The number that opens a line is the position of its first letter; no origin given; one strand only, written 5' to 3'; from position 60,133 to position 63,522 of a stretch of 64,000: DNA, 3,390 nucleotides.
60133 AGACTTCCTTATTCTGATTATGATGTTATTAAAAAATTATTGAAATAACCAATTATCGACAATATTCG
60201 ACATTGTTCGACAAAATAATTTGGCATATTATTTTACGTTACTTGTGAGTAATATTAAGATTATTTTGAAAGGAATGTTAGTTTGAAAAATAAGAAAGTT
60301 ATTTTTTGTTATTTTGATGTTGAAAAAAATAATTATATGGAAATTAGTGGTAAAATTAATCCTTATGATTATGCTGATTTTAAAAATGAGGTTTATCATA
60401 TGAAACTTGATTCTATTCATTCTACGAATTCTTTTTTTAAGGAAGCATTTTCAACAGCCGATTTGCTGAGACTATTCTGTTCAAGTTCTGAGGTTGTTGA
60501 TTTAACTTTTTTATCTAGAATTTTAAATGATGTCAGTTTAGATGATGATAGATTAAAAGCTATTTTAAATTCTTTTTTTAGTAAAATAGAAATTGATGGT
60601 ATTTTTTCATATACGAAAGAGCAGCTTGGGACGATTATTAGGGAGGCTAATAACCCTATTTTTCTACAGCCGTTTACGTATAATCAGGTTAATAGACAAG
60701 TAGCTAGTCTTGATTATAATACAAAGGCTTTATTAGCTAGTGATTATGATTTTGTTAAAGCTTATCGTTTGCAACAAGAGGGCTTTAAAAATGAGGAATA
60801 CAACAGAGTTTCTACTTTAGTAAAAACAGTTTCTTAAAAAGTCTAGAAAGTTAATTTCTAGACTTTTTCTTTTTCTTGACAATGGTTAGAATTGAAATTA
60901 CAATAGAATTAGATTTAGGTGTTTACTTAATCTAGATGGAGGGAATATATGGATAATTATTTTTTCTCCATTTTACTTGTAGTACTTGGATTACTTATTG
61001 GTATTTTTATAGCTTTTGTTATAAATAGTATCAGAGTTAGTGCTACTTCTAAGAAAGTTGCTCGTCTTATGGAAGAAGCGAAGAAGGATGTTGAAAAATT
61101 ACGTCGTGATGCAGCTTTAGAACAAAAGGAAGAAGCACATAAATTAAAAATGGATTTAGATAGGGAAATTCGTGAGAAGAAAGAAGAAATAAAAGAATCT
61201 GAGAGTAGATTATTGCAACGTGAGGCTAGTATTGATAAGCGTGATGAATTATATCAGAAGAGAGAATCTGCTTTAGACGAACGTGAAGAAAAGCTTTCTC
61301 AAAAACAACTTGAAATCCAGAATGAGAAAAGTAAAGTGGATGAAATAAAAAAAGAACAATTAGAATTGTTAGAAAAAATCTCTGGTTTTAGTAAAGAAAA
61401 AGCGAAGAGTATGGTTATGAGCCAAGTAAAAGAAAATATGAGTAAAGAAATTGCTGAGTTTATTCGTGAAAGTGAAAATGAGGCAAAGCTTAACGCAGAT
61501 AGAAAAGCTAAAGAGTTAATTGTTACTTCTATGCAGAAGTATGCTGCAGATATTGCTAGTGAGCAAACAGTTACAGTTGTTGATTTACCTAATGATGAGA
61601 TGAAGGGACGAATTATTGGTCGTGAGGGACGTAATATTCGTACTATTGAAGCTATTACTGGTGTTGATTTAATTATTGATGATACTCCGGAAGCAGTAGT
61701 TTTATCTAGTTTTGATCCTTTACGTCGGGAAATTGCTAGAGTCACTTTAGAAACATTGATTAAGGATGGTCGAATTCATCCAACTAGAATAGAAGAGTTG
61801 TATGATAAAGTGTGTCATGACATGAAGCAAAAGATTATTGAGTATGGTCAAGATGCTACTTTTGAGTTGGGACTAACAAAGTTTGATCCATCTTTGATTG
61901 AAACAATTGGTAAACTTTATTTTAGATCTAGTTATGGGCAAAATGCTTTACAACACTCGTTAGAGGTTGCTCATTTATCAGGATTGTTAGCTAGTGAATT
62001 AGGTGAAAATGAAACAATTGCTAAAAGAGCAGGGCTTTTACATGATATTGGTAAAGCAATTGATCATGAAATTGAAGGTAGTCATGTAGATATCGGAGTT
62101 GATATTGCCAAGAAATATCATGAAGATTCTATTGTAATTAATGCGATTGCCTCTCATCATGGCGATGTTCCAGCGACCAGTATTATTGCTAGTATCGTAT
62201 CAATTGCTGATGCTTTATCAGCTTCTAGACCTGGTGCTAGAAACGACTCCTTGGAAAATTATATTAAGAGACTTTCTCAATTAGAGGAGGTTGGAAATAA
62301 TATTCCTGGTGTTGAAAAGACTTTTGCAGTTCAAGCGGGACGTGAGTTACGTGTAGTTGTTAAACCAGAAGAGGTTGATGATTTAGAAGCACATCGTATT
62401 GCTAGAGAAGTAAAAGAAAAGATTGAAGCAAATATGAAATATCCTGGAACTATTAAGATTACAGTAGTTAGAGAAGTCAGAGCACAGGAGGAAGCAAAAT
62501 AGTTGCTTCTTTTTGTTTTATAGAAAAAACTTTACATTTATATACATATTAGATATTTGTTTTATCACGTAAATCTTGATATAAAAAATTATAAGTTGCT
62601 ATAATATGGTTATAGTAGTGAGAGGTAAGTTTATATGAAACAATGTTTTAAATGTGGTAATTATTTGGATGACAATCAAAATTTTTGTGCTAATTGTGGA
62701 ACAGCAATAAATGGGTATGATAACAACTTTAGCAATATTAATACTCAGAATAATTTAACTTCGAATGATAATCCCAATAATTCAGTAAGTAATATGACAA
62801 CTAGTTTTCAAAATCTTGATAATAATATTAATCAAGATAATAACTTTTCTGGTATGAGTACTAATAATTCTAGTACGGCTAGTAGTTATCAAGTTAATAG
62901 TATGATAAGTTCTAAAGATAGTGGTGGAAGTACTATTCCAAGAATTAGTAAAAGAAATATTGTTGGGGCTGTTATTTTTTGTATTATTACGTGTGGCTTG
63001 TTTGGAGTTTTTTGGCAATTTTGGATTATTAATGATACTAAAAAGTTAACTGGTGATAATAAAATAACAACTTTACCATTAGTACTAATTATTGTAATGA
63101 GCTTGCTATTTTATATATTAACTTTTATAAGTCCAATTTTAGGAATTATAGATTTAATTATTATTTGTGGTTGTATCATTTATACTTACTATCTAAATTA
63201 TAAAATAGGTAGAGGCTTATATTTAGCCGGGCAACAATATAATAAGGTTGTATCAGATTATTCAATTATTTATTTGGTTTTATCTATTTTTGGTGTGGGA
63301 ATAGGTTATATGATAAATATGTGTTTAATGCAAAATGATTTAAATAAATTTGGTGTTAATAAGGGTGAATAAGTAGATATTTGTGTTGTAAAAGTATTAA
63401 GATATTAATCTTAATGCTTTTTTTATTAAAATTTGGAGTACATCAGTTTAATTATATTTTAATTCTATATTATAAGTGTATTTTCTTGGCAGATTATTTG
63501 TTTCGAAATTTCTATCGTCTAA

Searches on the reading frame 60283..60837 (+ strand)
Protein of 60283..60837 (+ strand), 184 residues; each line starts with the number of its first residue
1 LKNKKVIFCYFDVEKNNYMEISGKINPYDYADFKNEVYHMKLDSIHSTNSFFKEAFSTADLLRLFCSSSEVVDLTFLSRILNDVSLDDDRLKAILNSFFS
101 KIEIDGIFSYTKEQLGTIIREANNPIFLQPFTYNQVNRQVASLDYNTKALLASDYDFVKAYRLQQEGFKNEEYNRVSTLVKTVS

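Call 9: search_protein_families(library=pfam, proteins=[window:60283-60837:+], max_evalue=0.01)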
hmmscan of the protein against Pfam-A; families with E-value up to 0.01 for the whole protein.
window:60283-60837:+ (184 aa): 0 families

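Call 10: search_protein_families(library=ncbifam, proteins=[window:60283-60837:+], max_evalue=0.01)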
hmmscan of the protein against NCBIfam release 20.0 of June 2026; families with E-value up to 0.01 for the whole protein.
window:60283-60837:+ (184 aa): 0 families

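Call 16: find_homologous_proteins(query=window:60283-60837:+, max_evalue=0.001)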
Query window:60283-60837:+ (184 aa): 2 proteins with E <= 0.001 among 53 candidates.
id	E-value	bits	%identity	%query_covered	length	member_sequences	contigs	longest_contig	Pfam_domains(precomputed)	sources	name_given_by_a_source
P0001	4.5e-113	393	98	100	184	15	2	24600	-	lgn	-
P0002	7.1e-103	360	89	100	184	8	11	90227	-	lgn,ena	-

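Call 17: find_related_loci(query=window:60283-60837:+, collection=genome_contigs, flank=10000)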
Query window:60283-60837:+ (184 aa) in genome_contigs; peptide patterns used: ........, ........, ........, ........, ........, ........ (x = any residue, [..] = any of these).
121 stretches matched a pattern, but none encodes a relative of the query by tblastn (E <= 1e-3).

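Call 18: find_encoding_contigs(protein=P0002, flank=5000, max_places=10)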
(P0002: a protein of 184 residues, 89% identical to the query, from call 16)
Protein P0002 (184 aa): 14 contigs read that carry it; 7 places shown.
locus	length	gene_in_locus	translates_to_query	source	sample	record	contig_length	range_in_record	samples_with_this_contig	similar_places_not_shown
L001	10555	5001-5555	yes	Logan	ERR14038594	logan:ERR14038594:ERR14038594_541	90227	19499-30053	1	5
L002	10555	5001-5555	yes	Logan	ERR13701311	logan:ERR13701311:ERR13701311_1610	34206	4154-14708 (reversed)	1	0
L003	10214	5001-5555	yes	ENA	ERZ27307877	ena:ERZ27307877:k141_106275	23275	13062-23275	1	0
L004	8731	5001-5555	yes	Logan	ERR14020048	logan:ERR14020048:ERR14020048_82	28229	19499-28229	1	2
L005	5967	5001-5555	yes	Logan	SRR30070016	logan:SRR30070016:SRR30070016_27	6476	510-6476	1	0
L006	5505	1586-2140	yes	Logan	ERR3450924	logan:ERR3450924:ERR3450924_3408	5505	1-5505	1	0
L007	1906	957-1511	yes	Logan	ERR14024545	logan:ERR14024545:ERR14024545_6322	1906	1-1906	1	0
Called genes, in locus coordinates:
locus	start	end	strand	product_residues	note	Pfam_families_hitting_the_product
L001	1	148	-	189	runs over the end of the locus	PF03838:RecU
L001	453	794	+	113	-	PF05103:DivIVA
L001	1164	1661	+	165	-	PF12844:HTH_19, PF13560:HTH_31 (weak), PF13413:HTH_25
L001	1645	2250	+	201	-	PF01066:CDP-OH_P_transf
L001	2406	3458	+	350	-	PF00154:RecA_N, PF06745:ATPase (weak), PF08423:Rad51, PF13481:AAA_25 (faint), PF27531:MT3502_N (weak), PF01637:ATPase_2 (weak), PF13479:AAA_24 (weak), PF21096:RecA_C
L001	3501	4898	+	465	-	PF01225:Mur_ligase, PF08245:Mur_ligase_M, PF02875:Mur_ligase_C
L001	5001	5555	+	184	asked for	-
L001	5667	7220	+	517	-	PF12072:RNase_Y_N, PF00013:KH_1 (weak), PF01966:HD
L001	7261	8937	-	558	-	PF00753:Lactamase_B, PF23023:Anti-Pycsar_Apyc1 (weak), PF12706:Lactamase_B_2, PF22505:RNase_J_b_CASP, PF07521:RMMBL, PF17770:RNase_J_C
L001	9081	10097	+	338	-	PF02881:SRP54_N, PF00448:SRP54, PF02374:ArsA_ATPase (faint), PF13614:AAA_31 (faint)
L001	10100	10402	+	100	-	-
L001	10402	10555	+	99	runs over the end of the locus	PF04297:UPF0122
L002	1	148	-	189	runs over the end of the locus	PF03838:RecU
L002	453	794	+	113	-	PF05103:DivIVA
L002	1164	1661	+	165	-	PF12844:HTH_19, PF13560:HTH_31 (weak), PF13413:HTH_25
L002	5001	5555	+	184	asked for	-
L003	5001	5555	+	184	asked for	-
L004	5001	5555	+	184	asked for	-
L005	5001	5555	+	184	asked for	-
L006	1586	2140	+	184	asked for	-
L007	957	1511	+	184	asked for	-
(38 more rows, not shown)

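Call 19: find_encoding_contigs(protein=P0001, flank=5000, max_places=6)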
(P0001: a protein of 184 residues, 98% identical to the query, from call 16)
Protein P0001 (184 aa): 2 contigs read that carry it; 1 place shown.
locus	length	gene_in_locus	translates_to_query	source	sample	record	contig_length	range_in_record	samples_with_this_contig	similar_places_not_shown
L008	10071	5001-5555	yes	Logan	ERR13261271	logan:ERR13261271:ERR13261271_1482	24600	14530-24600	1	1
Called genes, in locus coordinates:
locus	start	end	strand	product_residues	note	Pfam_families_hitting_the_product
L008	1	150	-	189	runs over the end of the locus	PF03838:RecU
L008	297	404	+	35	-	-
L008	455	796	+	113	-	PF05103:DivIVA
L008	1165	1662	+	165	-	PF12844:HTH_19, PF13560:HTH_31 (weak), PF13413:HTH_25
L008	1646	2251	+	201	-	PF01066:CDP-OH_P_transf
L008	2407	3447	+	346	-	PF00154:RecA_N, PF06745:ATPase, PF08423:Rad51, PF13481:AAA_25 (faint), PF27531:MT3502_N (weak), PF01637:ATPase_2 (weak), PF13479:AAA_24 (weak), PF21096:RecA_C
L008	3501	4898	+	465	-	PF01225:Mur_ligase, PF08245:Mur_ligase_M, PF02875:Mur_ligase_C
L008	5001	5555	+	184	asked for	-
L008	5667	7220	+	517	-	PF12072:RNase_Y_N, PF00013:KH_1 (weak), PF01966:HD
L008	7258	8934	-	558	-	PF00753:Lactamase_B, PF23023:Anti-Pycsar_Apyc1 (weak), PF12706:Lactamase_B_2, PF22505:RNase_J_b_CASP, PF07521:RMMBL, PF17770:RNase_J_C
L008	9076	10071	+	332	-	?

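Call 27: search_protein_representatives(protein=window:60283-60837:+)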
Query: 184 residues. Proteins with E-value up to 0.001 (for the whole library): 16; up to 1e-10: 8; up to 1e-30: 3. The best 16 are listed.
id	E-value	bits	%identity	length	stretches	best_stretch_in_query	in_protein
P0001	1.4e-113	392.7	98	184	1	1-184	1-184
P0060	2.0e-42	161.3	45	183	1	1-174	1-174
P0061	5.2e-31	124.1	40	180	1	1-167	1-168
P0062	8.9e-30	120.1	38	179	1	1-169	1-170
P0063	2.6e-29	118.6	38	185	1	1-166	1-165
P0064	8.0e-29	117.0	39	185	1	2-175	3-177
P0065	1.3e-18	83.8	40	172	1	3-164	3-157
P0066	1.7e-14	70.4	32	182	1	6-157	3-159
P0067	3.2e-08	50.0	29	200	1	8-165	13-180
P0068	3.8e-08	49.7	27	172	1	8-156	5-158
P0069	1.8e-07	47.5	26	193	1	6-160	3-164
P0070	3.1e-07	46.8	29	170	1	20-159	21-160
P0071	7.1e-07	45.6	28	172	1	7-157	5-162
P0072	4.5e-05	39.7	32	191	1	8-150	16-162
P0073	5.0e-04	36.3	32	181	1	1-184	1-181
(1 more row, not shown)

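Call 32: find_homologous_proteins(query=A2, max_evalue=0.001)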
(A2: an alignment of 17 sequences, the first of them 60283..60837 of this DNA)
Query A2 (17 sequences) (184 aa, profile of the alignment): 6 proteins with E <= 0.001 among 3001 candidates.
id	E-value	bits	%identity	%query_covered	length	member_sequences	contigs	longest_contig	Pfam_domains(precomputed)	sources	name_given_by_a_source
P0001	1.7e-60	222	98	100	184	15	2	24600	-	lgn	-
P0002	4.6e-60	220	89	100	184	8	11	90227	-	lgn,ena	-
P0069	4.0e-52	194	26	82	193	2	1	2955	-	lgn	-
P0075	1.1e-47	180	27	84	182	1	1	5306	-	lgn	-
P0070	9.3e-44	167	28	83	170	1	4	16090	-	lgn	-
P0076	9.6e-23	99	90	51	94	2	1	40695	-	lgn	-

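Call 33: find_encoding_contigs(protein=P0070, flank=6000, max_places=3)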
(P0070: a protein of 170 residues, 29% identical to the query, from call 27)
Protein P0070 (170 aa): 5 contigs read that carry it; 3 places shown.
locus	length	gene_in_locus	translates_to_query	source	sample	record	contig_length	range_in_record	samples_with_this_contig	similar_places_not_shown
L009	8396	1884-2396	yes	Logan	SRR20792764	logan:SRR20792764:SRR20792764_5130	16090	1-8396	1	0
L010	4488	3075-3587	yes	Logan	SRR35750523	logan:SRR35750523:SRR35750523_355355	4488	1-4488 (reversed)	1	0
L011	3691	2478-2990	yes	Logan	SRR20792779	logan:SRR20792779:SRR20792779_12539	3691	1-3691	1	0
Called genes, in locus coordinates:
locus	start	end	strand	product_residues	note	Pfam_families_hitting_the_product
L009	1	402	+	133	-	?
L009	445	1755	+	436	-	-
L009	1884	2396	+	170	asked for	-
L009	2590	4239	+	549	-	PF00749:tRNA-synt_1c, PF19269:Anticodon_2 (weak)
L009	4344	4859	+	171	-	PF05067:Mn_catalase (weak), PF03232:COQ7 (faint), PF02915:Rubrerythrin, PF00210:Ferritin, PF12902:Ferritin-like (faint)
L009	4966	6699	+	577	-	PF00664:ABC_membrane, PF02463:SMC_N (faint), PF00005:ABC_tran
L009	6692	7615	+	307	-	PF08443:RimK (faint)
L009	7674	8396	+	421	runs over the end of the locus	-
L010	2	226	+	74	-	?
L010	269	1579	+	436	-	-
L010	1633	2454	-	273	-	PF13276:HTH_21, PF00665:rve (faint), PF13683:rve_3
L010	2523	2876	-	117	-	PF01527:HTH_Tnp_1, PF13518:HTH_28 (weak)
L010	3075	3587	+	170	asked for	-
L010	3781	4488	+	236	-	?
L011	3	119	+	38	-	?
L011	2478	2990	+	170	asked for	-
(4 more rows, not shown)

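Call 34: find_encoding_contigs(protein=P0075, flank=6000, max_places=2)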
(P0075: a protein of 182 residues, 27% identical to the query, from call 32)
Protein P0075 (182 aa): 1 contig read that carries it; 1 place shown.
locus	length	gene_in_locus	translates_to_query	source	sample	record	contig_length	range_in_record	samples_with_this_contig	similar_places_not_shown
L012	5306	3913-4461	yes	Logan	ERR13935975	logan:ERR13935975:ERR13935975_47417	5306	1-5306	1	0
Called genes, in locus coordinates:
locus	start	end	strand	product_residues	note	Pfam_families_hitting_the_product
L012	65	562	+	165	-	PF12844:HTH_19, PF13560:HTH_31, PF13413:HTH_25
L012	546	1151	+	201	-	PF01066:CDP-OH_P_transf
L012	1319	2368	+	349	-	PF01637:ATPase_2 (faint), PF00154:RecA_N, PF08423:Rad51, PF06745:ATPase (weak), PF27531:MT3502_N (weak), PF13479:AAA_24 (weak), PF21096:RecA_C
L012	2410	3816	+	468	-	PF01225:Mur_ligase, PF08245:Mur_ligase_M, PF02875:Mur_ligase_C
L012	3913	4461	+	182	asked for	-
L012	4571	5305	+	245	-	?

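Call 35: find_encoding_contigs(protein=P0060, flank=6000, max_places=3)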
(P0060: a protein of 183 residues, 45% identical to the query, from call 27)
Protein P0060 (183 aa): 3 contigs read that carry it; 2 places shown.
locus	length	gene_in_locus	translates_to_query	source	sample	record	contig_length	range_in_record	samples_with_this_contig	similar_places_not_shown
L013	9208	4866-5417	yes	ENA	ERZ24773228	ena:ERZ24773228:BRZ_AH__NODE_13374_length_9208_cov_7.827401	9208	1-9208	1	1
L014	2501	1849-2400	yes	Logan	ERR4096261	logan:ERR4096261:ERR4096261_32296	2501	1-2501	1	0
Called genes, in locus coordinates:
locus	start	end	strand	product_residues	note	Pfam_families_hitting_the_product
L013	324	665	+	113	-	PF05103:DivIVA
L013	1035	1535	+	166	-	PF12844:HTH_19, PF13560:HTH_31 (weak), PF13413:HTH_25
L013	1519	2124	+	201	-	PF01066:CDP-OH_P_transf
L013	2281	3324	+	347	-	PF00154:RecA_N, PF06745:ATPase (weak), PF08423:Rad51, PF01637:ATPase_2 (weak), PF13479:AAA_24 (weak), PF21096:RecA_C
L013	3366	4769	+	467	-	PF01225:Mur_ligase, PF08245:Mur_ligase_M, PF02875:Mur_ligase_C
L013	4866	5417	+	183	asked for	-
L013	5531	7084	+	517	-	PF12072:RNase_Y_N, PF00013:KH_1 (weak), PF01966:HD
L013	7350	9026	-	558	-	PF00753:Lactamase_B, PF23023:Anti-Pycsar_Apyc1 (weak), PF12706:Lactamase_B_2, PF22505:RNase_J_b_CASP, PF07521:RMMBL, PF17770:RNase_J_C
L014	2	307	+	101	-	?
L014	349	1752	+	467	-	PF01225:Mur_ligase, PF08245:Mur_ligase_M, PF02875:Mur_ligase_C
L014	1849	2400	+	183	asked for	-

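Call 41: find_encoding_contigs(protein=P0061, flank=6000, max_places=1)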
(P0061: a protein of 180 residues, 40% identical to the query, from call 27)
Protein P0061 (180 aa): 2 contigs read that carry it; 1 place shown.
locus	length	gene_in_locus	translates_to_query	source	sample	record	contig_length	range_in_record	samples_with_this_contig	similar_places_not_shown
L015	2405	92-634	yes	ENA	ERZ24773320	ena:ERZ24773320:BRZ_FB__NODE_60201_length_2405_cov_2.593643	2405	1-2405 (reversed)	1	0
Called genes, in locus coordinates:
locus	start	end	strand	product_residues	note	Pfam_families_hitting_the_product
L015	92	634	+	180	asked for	-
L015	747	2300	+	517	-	PF12072:RNase_Y_N, PF00013:KH_1 (weak), PF01966:HD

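Call 42: find_encoding_contigs(protein=P0066, flank=6000, max_places=1)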
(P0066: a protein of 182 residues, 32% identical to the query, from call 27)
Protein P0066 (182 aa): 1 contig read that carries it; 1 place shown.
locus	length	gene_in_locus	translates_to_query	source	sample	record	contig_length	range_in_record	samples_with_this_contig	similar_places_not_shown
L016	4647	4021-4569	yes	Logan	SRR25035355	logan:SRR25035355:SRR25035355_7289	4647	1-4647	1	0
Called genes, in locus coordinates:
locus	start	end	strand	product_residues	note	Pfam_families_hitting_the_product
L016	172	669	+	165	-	PF12844:HTH_19 (weak), PF13560:HTH_31, PF13413:HTH_25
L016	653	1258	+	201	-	PF01066:CDP-OH_P_transf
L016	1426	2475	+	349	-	PF00154:RecA_N, PF08423:Rad51, PF06745:ATPase (weak), PF01637:ATPase_2 (weak), PF13481:AAA_25 (faint), PF27531:MT3502_N (weak), PF13479:AAA_24 (weak), PF21096:RecA_C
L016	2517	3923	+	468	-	PF01225:Mur_ligase, PF08245:Mur_ligase_M, PF02875:Mur_ligase_C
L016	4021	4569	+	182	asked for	-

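Call 43: find_encoding_contigs(protein=P0068, flank=6000, max_places=1)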
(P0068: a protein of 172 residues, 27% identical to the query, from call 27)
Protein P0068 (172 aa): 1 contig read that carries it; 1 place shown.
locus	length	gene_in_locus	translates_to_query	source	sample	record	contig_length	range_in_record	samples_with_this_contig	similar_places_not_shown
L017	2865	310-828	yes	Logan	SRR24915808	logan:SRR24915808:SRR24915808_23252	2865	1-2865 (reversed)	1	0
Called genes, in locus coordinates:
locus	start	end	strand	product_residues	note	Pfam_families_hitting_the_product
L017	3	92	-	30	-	?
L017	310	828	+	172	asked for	-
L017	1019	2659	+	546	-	PF00749:tRNA-synt_1c, PF19269:Anticodon_2 (weak)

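Call 44: find_encoding_contigs(protein=P0073, flank=6000, max_places=1)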
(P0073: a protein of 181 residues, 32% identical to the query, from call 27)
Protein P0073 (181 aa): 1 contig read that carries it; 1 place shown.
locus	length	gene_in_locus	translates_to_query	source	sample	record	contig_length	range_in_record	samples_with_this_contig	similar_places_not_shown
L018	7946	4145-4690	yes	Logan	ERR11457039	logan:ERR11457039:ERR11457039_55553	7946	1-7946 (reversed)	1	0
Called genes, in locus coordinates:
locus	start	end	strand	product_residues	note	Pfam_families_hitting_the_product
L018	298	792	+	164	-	PF12844:HTH_19 (weak), PF13560:HTH_31, PF13413:HTH_25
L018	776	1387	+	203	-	PF01066:CDP-OH_P_transf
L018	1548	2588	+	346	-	PF00154:RecA_N, PF08423:Rad51 (weak), PF06745:ATPase, PF01637:ATPase_2 (weak), PF13479:AAA_24 (weak), PF21096:RecA_C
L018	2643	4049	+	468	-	PF01225:Mur_ligase (weak), PF08245:Mur_ligase_M, PF02875:Mur_ligase_C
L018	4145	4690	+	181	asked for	-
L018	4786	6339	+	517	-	PF12072:RNase_Y_N, PF00013:KH_1 (weak), PF01966:HD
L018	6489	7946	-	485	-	?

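Call 66: predict_structure(alignment_id=A2)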
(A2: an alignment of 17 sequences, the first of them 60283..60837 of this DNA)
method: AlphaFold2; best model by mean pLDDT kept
length: 184 residues; sequences in the alignment: 17
mean_pLDDT: 86.3   pTM: 0.81
mean pLDDT of the five models: 86.3, 85.1, 84.3, 81.7, 80.9
residues with pLDDT >= 90: 108; 70-90: 54; 50-70: 16; < 50: 6
segments of 3 or more residues with pLDDT < 50: 181-184
pLDDT, mean of each block of 10 residues (from residue 1): 91 95 95 90 64 89 89 91 83 94 96 92 81 90 94 94 86 56 45
secondary structure, 60 per line:
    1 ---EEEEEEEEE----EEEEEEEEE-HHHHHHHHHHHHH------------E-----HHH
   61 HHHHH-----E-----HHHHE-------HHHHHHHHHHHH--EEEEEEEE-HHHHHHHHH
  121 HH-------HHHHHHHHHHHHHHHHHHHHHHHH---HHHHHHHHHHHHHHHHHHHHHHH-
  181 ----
elements in order: E4-12 E17-25 H27-39 H58-65 H77-80 H89-100 E103-110 H112-122 H130-153 H157-179

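Call 81: fold_search(model_id=the predicted structure, library=viral)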
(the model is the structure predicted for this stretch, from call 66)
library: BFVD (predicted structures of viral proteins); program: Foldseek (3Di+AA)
matches with E <= 10: 337; with E <= 0.001: 0
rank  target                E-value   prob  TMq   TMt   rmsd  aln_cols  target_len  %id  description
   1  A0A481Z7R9            1.2e-02  0.72  0.23  0.17  12.0       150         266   13  Holliday junction resolvase [Pithovirus LCPAC304]
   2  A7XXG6                1.1e-01  0.15  0.20  0.22  18.6       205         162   14  Uncharacterized protein [Thermus phage P74-26]
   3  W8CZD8                1.5e-01  0.10  0.18  0.15  21.9       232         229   14  Uncharacterized protein [Erwinia phage PhiEaH1]
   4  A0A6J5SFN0            2.2e-01  0.20  0.24  0.26  16.2       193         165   10  Uncharacterized protein [uncultured Caudovirales phage]
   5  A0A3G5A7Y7            2.4e-01  0.14  0.15  0.15   7.9        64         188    9  Uncharacterized protein [Hyperionvirus sp.]
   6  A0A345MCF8            2.7e-01  0.10  0.17  0.17  18.4       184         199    9  Tail assembly chaperone [Gordonia phage Teatealatte]
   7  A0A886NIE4            3.4e-01  0.11  0.16  0.12  15.8       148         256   10  (no name in the UniProt tables at hand)
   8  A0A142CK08            3.6e-01  0.33  0.25  0.20   8.3       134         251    7  (no name in the UniProt tables at hand)
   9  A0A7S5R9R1            3.6e-01  0.14  0.13  0.21  14.6        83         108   10  Uncharacterized protein [Rhizobium phage RHph_I1_9]
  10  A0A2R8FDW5            4.3e-01  0.04  0.13  0.11  19.8       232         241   13  Uncharacterized protein [Brazilian cedratvirus IHUMI]
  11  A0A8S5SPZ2            4.9e-01  0.21  0.23  0.25   9.7       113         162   14  Uncharacterized protein [Siphoviridae sp. ctqSm5]
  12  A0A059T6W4            4.9e-01  0.06  0.16  0.06  22.1       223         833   10  PcfJ domain-containing protein [Listeria phage LP-064]
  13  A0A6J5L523            5.1e-01  0.12  0.21  0.27  13.9       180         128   12  Uncharacterized protein [uncultured Caudovirales phage]
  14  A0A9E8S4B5            5.8e-01  0.16  0.21  0.25  16.2       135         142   12  (no name in the UniProt tables at hand)
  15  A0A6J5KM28            5.8e-01  0.02  0.12  0.11  15.4       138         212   12  Uncharacterized protein [uncultured Caudovirales phage]
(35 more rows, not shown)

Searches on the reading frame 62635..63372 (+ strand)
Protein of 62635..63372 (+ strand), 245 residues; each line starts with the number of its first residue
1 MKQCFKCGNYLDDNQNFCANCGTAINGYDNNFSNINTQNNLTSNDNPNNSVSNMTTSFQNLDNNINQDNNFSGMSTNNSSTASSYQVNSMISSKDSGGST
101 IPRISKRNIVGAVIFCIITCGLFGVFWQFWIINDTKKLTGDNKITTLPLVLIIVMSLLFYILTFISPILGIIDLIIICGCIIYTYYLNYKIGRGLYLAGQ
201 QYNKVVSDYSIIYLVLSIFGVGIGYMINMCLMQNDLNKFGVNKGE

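Call 9: search_protein_families(library=pfam, proteins=[window:62635-63372:+], max_evalue=0.01)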
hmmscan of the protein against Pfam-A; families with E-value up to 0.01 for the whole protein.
window:62635-63372:+ (245 aa): 4 families
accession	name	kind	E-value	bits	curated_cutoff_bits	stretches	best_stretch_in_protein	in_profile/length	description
PF14018.11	DUF4234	-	2.2e-06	28.1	25.3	1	107-193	1-66/70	Domain of unknown function (DUF4234)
PF13240.11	Zn_Ribbon_1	-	6e-06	26.3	25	1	4-24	2-22/23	zinc-ribbon domain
PF13248.11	Zn_ribbon_3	-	6.1e-06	25.9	27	1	1-23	2-24/26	zinc-ribbon domain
PF12773.13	DZR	-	0.00074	20.1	27.3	1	3-22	26-45/45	Double zinc ribbon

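Call 10: search_protein_families(library=ncbifam, proteins=[window:62635-63372:+], max_evalue=0.01)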
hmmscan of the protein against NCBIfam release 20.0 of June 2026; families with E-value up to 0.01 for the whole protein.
window:62635-63372:+ (245 aa): 1 family
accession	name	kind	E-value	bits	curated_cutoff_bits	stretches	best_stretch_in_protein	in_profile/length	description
NF053815.1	teico_TcaA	equivalog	0.0037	16.1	550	1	1-44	1-42/463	membrane-associated protein TcaA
